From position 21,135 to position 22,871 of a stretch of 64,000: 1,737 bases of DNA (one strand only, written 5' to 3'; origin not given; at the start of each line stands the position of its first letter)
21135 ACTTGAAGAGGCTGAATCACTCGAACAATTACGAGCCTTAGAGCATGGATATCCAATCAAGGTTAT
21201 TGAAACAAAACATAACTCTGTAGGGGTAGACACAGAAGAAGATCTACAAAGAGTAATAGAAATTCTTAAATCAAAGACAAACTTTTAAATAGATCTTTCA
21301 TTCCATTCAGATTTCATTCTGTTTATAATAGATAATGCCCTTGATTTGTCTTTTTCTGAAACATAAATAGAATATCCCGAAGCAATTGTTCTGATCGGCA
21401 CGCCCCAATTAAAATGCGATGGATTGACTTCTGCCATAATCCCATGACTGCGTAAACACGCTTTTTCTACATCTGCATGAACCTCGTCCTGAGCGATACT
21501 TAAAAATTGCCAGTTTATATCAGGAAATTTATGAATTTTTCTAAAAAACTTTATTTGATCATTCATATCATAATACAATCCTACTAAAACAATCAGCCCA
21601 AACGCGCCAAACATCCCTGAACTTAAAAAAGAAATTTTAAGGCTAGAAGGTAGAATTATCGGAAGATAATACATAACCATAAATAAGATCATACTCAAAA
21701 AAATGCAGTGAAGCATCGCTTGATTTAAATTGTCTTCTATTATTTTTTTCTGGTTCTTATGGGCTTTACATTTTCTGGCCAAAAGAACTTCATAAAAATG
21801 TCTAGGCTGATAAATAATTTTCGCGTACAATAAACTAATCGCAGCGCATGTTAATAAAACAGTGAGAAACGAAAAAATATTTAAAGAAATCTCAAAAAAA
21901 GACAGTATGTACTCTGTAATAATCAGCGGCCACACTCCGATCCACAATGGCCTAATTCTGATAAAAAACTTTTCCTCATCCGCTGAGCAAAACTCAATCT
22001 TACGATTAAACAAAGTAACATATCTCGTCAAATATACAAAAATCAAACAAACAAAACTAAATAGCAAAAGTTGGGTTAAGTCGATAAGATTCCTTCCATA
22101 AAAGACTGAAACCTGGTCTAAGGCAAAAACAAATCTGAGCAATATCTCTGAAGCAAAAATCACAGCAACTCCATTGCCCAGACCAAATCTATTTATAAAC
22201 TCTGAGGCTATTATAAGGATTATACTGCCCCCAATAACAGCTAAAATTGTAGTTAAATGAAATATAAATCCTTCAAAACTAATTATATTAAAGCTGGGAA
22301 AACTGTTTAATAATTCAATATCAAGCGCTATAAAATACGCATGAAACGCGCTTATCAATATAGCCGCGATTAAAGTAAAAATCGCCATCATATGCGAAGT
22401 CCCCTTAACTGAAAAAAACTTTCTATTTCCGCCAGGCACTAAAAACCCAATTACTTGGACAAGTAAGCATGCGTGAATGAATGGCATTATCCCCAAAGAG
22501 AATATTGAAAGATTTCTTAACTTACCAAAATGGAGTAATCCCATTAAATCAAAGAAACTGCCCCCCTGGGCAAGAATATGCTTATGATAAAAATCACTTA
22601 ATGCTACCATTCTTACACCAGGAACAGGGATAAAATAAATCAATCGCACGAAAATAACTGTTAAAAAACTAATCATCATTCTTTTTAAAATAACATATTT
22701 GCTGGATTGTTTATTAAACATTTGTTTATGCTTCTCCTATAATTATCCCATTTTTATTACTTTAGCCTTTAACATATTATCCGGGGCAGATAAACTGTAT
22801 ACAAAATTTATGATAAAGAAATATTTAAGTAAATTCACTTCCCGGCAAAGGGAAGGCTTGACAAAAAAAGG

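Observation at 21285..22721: Orphan, highly divergent SecY-like channel with a C-terminal DUF2007-like cytoplasmic domain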

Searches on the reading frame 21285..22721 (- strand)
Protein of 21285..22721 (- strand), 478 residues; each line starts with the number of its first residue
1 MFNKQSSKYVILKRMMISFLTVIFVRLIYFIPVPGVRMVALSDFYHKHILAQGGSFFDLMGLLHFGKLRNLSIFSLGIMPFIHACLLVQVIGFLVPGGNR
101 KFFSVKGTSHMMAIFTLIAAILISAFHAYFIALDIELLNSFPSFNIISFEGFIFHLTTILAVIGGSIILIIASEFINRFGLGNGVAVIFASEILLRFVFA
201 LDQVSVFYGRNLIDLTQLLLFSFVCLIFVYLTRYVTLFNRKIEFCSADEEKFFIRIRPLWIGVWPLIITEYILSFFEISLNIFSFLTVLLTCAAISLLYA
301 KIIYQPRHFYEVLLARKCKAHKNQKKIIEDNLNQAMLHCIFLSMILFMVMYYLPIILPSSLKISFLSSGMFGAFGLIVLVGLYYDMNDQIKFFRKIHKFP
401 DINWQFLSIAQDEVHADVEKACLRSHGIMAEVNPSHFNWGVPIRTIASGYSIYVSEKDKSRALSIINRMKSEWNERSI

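Call 3: search_protein_families(library=pfam, proteins=[window:21285-22721:-], max_evalue=10)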
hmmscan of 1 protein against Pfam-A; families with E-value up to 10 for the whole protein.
window:21285-22721:- (478 aa): 3 families
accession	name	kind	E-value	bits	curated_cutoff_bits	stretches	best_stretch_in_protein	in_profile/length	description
PF00344.25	SecY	-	7.4e-21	75.2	32.2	1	72-386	1-305/306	SecY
PF09413.15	DUF2007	-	0.046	14.3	25.7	1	410-469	7-65/66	Putative prokaryotic signal transducing protein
PF03438.19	Pneumo_NS1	-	0.37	11.3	27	0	21-69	53-102/136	Pneumovirus NS1 protein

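Call 4: search_protein_families(library=ncbifam, proteins=[window:21285-22721:-], max_evalue=10)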
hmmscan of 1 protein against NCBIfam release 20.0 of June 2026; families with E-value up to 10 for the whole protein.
window:21285-22721:- (478 aa): 3 families
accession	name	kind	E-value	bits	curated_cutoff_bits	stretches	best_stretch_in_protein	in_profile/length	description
TIGR00967.1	3a0501s007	equivalog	6e-21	74.8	253.6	2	13-280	2-273/414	preprotein translocase subunit SecY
NF009082.0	PRK12417.1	equivalog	1.2e-09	37.3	353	1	4-289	5-263/406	accessory Sec system protein translocase subunit SecY2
TIGR02920.1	acc_sec_Y2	equivalog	5.4e-08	32.1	249.6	1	11-289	2-256/395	accessory Sec system protein translocase subunit SecY2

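Call 5: search_solved_structures(query=window:21285-22721:-, max_evalue=10, show_alignments=2)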
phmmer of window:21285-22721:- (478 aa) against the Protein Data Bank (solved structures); distinct sequences matched with E-value up to 10: 17.
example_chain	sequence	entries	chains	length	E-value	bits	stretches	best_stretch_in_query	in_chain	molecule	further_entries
2zjs_Y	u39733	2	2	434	1.3e-14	57.3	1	13-231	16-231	Preprotein translocase SecY subunit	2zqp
3din_C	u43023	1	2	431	1.4e-14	57.2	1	13-390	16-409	Preprotein translocase subunit SecY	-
5aww_Y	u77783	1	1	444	1.4e-14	57.2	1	13-230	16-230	Protein translocase subunit SecY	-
5ch4_Y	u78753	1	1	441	2.6e-14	56.4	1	13-232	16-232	Protein translocase subunit SecY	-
4v6m_BA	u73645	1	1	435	7.8e-14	54.8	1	12-229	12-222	Preprotein translocase secY subunit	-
3j45_y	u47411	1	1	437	7.9e-14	54.8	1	12-229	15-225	Protein translocase subunit SecY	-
5abb_A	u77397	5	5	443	8.2e-14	54.7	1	12-229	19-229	PROTEIN TRANSLOCASE SUBUNIT SECY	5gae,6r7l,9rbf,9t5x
5mg3_Y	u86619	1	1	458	8.9e-14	54.6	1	12-229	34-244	Protein translocase subunit SecY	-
5nco_g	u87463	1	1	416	1.1e-13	54.4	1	13-229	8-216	Protein translocase subunit SecY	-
3j46_y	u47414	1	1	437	1.3e-13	54.1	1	12-229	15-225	Protein translocase subunit SecY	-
3dl8_G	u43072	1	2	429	2.8e-13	53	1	14-393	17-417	Preprotein translocase subunit secY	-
5eul_Y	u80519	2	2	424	4.5e-08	35.8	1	13-241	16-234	Protein translocase subunit SecY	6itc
2akh_Y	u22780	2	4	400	8e-08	35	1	65-229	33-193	Preprotein translocase secY subunit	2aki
8ya0_Y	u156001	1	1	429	1.5e-07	34.1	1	13-237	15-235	Protein translocase subunit SecY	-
8y9y_Y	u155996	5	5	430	2.2e-07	33.5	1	13-237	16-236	Protein translocase subunit SecY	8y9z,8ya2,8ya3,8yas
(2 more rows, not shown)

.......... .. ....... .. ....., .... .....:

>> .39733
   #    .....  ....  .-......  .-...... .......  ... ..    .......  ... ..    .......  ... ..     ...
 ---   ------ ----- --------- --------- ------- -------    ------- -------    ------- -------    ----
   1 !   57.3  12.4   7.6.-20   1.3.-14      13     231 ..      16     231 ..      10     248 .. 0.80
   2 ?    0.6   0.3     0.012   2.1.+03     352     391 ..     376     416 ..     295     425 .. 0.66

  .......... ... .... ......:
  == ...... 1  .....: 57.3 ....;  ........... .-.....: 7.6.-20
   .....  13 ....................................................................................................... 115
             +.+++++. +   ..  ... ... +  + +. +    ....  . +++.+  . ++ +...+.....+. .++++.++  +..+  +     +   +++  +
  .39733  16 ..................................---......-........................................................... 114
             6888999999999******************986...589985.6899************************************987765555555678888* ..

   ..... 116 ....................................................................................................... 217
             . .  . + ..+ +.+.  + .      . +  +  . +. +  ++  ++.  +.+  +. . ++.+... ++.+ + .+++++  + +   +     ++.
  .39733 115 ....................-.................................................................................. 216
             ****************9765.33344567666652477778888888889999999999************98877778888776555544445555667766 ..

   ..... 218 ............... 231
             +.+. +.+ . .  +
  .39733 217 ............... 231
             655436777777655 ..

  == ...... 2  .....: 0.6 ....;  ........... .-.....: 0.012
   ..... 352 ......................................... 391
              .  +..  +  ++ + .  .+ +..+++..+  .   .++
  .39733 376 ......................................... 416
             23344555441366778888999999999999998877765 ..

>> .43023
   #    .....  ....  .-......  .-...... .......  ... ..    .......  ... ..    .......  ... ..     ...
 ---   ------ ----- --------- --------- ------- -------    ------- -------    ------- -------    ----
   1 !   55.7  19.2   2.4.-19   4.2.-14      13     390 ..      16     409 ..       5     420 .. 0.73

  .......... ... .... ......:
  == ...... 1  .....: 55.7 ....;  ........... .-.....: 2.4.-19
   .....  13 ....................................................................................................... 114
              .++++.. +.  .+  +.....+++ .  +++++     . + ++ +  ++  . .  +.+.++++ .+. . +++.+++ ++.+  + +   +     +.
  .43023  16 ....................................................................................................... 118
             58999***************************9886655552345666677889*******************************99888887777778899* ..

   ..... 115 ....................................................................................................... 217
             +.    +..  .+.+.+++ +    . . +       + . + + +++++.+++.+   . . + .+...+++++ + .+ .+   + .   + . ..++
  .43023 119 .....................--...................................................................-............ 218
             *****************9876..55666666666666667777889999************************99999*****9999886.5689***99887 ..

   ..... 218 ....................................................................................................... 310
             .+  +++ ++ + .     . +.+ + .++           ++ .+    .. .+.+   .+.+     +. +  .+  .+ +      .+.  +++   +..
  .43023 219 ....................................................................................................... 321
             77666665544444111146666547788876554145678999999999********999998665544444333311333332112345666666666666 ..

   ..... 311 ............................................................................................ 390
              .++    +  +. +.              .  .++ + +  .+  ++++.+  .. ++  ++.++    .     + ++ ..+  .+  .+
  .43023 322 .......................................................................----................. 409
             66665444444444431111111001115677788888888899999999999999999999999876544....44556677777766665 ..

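Call 9: find_homologous_proteins(query=window:21285-22721:-, max_evalue=0.001)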
Query window:21285-22721:- (478 aa): 776 proteins with E <= 0.001 among 8000 candidates; the best 120 are listed.
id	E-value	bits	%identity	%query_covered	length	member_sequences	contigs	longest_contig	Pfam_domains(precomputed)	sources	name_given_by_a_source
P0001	0.0e+0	1044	100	100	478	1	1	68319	PF00344.26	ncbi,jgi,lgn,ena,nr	ncbi:MAG: hypothetical protein KJ915_04990 [Candidatus Omnitrophica bacterium]|nr:hypothetical prote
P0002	6.9e-258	874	82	100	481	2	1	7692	PF00344.26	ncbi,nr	ncbi:MAG: hypothetical protein KKD05_06935 [Candidatus Omnitrophica bacterium]|nr:hypothetical prote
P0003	2.3e-246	836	76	100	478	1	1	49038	PF00344.26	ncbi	-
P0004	6.5e-231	785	72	100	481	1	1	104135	PF00344.26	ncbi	ncbi:MAG: hypothetical protein V1747_10535 [Candidatus Omnitrophota bacterium]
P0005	1.5e-221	754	69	100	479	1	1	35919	PF00344.26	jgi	jgi:preprotein translocase subunit SecY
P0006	1.3e-218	745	69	100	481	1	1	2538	PF00344.26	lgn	-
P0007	1.6e-218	744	68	100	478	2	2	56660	PF00344.26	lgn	-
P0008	6.8e-204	696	76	84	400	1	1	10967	PF00344.26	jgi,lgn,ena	-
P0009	1.1e-196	672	62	100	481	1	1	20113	PF00344.26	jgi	jgi:preprotein translocase subunit SecY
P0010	2.2e-157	543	50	99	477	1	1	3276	PF00344.26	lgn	-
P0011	8.7e-156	538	49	100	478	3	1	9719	PF00344.26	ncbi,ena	-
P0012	1.8e-155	537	49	100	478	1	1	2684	PF00344.26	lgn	-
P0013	4.6e-155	535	49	100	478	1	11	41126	PF00344.26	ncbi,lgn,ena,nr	ncbi:MAG: preprotein translocase subunit SecY [Candidatus Omnitrophica bacterium]|nr:preprotein tran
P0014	6.7e-155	535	51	99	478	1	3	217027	PF00344.26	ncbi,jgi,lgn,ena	-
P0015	9.7e-155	534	50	100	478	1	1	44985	PF00344.26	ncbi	ncbi:MAG: hypothetical protein V1739_00030 [Candidatus Omnitrophota bacterium]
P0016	1.5e-154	534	50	99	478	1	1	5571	PF00344.26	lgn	-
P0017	6.3e-154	532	51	100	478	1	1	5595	PF00344.26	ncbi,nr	ncbi:MAG: hypothetical protein L6416_03065 [Candidatus Omnitrophica bacterium]|nr:hypothetical prote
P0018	1.1e-153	531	50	97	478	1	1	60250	PF00344.26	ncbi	-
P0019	3.1e-153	529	49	100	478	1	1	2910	PF00344.26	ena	-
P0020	1.0e-151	524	50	97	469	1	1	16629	PF00344.26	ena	-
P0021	3.6e-151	522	49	97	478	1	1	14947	PF00344.26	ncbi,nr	ncbi:MAG: hypothetical protein PHO30_01755 [Candidatus Omnitrophica bacterium]|nr:hypothetical prote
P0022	5.9e-151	522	49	100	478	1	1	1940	PF00344.26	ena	-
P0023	1.1e-150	521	48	99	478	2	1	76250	PF00344.26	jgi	-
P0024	3.9e-146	506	48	98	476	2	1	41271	PF00344.26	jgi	-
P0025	1.7e-145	504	48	98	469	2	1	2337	PF00344.26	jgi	-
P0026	1.2e-142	494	47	98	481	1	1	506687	PF00344.26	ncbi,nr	ncbi:MAG: hypothetical protein GY853_10910 [PVC group bacterium]|nr:hypothetical protein [PVC group 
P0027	5.9e-142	492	46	99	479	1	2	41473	PF00344.26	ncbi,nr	ncbi:MAG: hypothetical protein KJ893_02190 [Candidatus Omnitrophica bacterium]|nr:hypothetical prote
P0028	2.1e-141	490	47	98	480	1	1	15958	PF00344.26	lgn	-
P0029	1.0e-140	488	46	99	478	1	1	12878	PF00344.26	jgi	-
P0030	1.2e-135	471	46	98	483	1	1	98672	PF00344.26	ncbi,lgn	ncbi:MAG: hypothetical protein ABII88_03615 [Candidatus Omnitrophota bacterium]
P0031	2.5e-134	467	46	97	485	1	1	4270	PF00344.26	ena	-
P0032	1.6e-26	112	24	96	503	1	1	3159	PF00344.26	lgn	-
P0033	1.4e-21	95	26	79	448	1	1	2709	PF00344.26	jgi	jgi:preprotein translocase subunit SecY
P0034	5.3e-18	83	26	79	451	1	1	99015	PF00344.26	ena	-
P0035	6.8e-18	83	25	79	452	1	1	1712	PF00344.26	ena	-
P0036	4.3e-17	80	26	79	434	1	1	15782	PF00344.26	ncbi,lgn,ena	-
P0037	7.9e-17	80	25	79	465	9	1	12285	PF00344.26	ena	-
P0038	1.1e-16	79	24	79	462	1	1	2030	PF00344.26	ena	-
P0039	2.3e-16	78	32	40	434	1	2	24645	PF00344.26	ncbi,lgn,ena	-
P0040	4.9e-16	77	23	78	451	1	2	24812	PF00344.26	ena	-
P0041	4.9e-16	77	28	46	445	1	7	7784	PF00344.26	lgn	-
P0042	7.0e-16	76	23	78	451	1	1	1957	PF00344.26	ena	-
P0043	1.9e-15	75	28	46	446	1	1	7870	PF00344.26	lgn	-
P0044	2.1e-15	75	33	36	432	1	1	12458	PF00344.26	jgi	-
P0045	2.8e-15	75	23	78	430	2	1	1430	PF00344.26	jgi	jgi:preprotein translocase subunit SecY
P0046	2.8e-15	74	23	79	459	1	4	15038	PF00344.26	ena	-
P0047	4.1e-15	74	24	79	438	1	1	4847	PF00344.26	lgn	-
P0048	4.8e-15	74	28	40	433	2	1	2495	PF00344.26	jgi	-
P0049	5.1e-15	74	27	50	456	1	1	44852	PF00344.26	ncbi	-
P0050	8.1e-15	73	23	76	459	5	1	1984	PF00344.26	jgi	jgi:preprotein translocase subunit SecY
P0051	9.4e-15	73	28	57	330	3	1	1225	PF00344.26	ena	-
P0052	1.0e-14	73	27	46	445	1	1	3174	PF00344.26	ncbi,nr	ncbi:MAG: preprotein translocase subunit SecY [Proteobacteria bacterium]|nr:preprotein translocase s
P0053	2.9e-14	71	28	42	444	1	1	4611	PF00344.26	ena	-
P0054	5.1e-14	70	23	78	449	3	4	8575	PF00344.26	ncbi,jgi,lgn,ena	-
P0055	6.6e-14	70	28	41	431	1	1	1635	PF00344.26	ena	-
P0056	7.0e-14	70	23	79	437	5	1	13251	PF00344.26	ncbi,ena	-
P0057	7.6e-14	70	23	79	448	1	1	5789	PF00344.26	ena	-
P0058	1.0e-13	69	25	79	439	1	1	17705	PF00344.26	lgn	-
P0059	1.9e-13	68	27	39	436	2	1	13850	PF00344.26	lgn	-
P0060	2.2e-13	68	24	79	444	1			PF00344.26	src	-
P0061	2.5e-13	68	24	79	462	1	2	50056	PF00344.26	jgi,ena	jgi:preprotein translocase subunit SecY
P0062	2.5e-13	68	24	60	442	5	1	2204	PF00344.26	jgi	-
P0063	2.7e-13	68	23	79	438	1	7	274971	PF00344.26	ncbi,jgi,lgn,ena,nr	ncbi:MAG TPA: preprotein translocase subunit SecY [bacterium]|nr:preprotein translocase subunit SecY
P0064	3.4e-13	68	21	79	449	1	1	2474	PF00344.26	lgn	-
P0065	3.4e-13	68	21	79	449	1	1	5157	PF00344.26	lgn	-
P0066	4.0e-13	67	27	36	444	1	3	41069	PF00344.26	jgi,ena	jgi:preprotein translocase subunit SecY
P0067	4.0e-13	67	27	36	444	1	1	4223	PF00344.26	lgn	-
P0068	4.0e-13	67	27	36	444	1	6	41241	PF00344.26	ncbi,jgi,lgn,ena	-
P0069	4.4e-13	67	24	78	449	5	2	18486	PF00344.26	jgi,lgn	jgi:preprotein translocase subunit SecY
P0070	5.0e-13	67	26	38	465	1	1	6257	PF00344.26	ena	-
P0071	5.7e-13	67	24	79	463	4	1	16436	PF00344.26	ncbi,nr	ncbi:MAG: preprotein translocase subunit SecY [Acidobacteria bacterium]|nr:preprotein translocase su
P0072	5.9e-13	67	27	36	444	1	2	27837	PF00344.26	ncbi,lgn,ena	-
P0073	6.1e-13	67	23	79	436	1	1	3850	PF00344.26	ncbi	-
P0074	7.3e-13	67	24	79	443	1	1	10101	PF00344.26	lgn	-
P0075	7.4e-13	66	22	79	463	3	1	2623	PF00344.26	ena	-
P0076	8.7e-13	66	28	36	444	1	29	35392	PF00344.26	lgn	-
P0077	9.0e-13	66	25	37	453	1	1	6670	PF00344.26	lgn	-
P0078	9.3e-13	66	24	76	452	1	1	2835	PF00344.26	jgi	-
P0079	1.0e-12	66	23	78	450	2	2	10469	PF00344.26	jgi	jgi:preprotein translocase subunit SecY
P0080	1.3e-12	66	27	35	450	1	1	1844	PF00344.26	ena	-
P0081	1.3e-12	66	29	43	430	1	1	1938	PF00344.26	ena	-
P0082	1.6e-12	65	24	79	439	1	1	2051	PF00344.26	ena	-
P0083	1.9e-12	65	23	80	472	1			PF00344.26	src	-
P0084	2.2e-12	65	29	50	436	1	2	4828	PF00344.26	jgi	jgi:preprotein translocase subunit SecY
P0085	2.2e-12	65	30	37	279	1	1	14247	PF00344.26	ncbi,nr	ncbi:MAG TPA: preprotein translocase subunit SecY, partial [Candidatus Polarisedimenticolia bacteriu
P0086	2.3e-12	65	29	50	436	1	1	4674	PF00344.26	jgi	jgi:preprotein translocase subunit SecY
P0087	2.3e-12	65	27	50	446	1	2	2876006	PF00344.26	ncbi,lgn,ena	-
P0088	2.9e-12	65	24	50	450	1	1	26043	PF00344.26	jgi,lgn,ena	-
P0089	2.9e-12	65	24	50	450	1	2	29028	PF00344.26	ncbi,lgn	-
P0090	3.0e-12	65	27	50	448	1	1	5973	PF00344.26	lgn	-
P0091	3.2e-12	64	22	79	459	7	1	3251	PF00344.26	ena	-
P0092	3.3e-12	64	26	38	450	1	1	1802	PF00344.26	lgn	-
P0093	3.7e-12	64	27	33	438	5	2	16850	PF00344.26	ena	-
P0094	3.9e-12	64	27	34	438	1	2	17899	PF00344.26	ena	-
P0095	4.7e-12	64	22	79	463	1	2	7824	PF00344.26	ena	-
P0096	4.7e-12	64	29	50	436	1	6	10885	PF00344.26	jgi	jgi:preprotein translocase subunit SecY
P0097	4.7e-12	64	29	50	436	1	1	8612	PF00344.26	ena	-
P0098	5.4e-12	64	23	79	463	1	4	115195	PF00344.26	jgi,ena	jgi:preprotein translocase subunit SecY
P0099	5.5e-12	64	22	76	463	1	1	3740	PF00344.26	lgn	-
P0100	5.9e-12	64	21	79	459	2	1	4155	PF00344.26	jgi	jgi:preprotein translocase subunit SecY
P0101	6.6e-12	63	26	37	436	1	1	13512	PF00344.26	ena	-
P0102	6.6e-12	63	21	79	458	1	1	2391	PF00344.26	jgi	-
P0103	7.1e-12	63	22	79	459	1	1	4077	PF00344.26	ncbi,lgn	-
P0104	8.6e-12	63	27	50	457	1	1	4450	PF00344.26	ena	-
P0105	8.9e-12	63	23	79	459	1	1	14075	PF00344.26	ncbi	ncbi:MAG: preprotein translocase subunit SecY [Verrucomicrobiales bacterium]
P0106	1.0e-11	63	25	45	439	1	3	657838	PF00344.26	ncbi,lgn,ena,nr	ncbi:preprotein translocase subunit SecY [Betaproteobacteria bacterium MOLA814]|nr:preprotein transl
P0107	1.0e-11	63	25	45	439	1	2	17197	PF00344.26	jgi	-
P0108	1.1e-11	63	24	79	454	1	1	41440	PF00344.26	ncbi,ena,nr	ncbi:MAG: Protein translocase subunit SecY [Candidatus Anoxychlamydiales bacterium]|nr:Protein trans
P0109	1.1e-11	63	26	43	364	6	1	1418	PF00344.26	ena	-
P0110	1.2e-11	63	22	79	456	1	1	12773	PF00344.26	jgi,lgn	-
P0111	1.2e-11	62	28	37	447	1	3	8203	PF00344.26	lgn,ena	-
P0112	1.2e-11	62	23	79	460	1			PF00344.26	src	-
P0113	1.2e-11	62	24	79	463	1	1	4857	PF00344.26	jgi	jgi:preprotein translocase subunit SecY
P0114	1.2e-11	62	30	37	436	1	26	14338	PF00344.26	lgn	-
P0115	1.3e-11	62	22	79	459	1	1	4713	PF00344.26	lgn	-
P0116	1.4e-11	62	30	40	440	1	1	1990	PF00344.26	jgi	-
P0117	1.5e-11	62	24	79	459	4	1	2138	PF00344.26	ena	-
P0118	1.6e-11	62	27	38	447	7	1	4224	PF00344.26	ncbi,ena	-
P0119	1.7e-11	62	27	40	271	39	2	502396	PF00344.26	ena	-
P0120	1.8e-11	62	27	44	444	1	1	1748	PF00344.26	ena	-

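Call 14: search_protein_families(library=pfam, alignment_id=A1, max_evalue=1)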
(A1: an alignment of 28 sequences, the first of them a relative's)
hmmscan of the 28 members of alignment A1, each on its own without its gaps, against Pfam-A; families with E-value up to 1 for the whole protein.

A. member 1, P0001 (478 aa): 3 families
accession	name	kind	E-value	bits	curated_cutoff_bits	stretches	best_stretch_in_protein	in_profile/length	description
PF00344.25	SecY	-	7.4e-21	75.2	32.2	1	72-386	1-305/306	SecY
PF09413.15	DUF2007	-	0.046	14.3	25.7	1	410-469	7-65/66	Putative prokaryotic signal transducing protein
PF03438.19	Pneumo_NS1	-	0.37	11.3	27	0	21-69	53-102/136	Pneumovirus NS1 protein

B. families by the number of members that match (of 28 scanned): 12 families
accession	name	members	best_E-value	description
PF00344.25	SecY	28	1.3e-36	SecY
PF09413.15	DUF2007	10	0.012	Putative prokaryotic signal transducing protein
PF04797.18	Herpes_ORF11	1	0.033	Herpesvirus dUTPase protein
PF11151.13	DUF2929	1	0.047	Protein of unknown function (DUF2929)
PF22282.1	CydS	1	0.058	CydS-like protein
PF25338.1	C2_DCK_4th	1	0.14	Fourth C2 domain of dock-like protein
PF05265.19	DUF723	1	0.14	Protein of unknown function (DUF723)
PF18892.5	DUF5651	1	0.16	Family of unknown function (DUF5651)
PF07760.16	DUF1616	1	0.21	Protein of unknown function (DUF1616)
PF14004.11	DUF4227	1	0.22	Protein of unknown function (DUF4227)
PF08947.15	BPS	1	0.28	BPS (Between PH and SH2)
PF03438.19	Pneumo_NS1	1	0.37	Pneumovirus NS1 protein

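Call 15: find_encoding_contigs(protein=P0001, flank=10000, max_places=3)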
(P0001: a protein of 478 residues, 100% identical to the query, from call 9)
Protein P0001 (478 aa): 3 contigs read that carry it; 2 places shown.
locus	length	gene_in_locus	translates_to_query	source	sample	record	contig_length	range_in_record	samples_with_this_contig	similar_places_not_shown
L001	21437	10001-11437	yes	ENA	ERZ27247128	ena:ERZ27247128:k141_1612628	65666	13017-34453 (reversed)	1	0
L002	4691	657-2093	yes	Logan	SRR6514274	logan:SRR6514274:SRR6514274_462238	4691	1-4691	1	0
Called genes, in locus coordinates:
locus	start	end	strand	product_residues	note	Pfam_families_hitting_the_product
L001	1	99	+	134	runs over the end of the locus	PF07949:YbbR (weak)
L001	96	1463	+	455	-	PF02878:PGM_PMM_I, PF02879:PGM_PMM_II, PF02880:PGM_PMM_III, PF00408:PGM_PMM_IV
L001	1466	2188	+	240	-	PF03740:PdxJ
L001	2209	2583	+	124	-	PF01648:ACPS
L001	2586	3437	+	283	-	PF01256:Carb_kinase, PF02110:HK (weak)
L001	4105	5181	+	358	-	PF04015:DUF362, PF12838:Fer4_7 (faint), PF00037:Fer4 (faint), PF12797:Fer4_2 (faint), PF12837:Fer4_6 (faint), PF13237:Fer4_10 (weak), PF14697:Fer4_21 (faint), PF13187:Fer4_9 (weak)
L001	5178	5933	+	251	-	PF01048:PNP_UDP_1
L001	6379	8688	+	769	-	-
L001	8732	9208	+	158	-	PF02623:FliW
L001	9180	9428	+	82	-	PF02599:CsrA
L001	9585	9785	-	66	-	-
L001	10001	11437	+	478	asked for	PF00344:SecY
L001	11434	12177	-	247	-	PF02348:CTP_transf_3, PF12804:NTP_transf_3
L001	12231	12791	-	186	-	PF00156:Pribosyltran, PF14681:UPRTase (weak)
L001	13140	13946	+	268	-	PF00768:Peptidase_S11, PF02113:Peptidase_S13 (weak), PF13354:Beta-lactamase2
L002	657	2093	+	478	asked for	PF00344:SecY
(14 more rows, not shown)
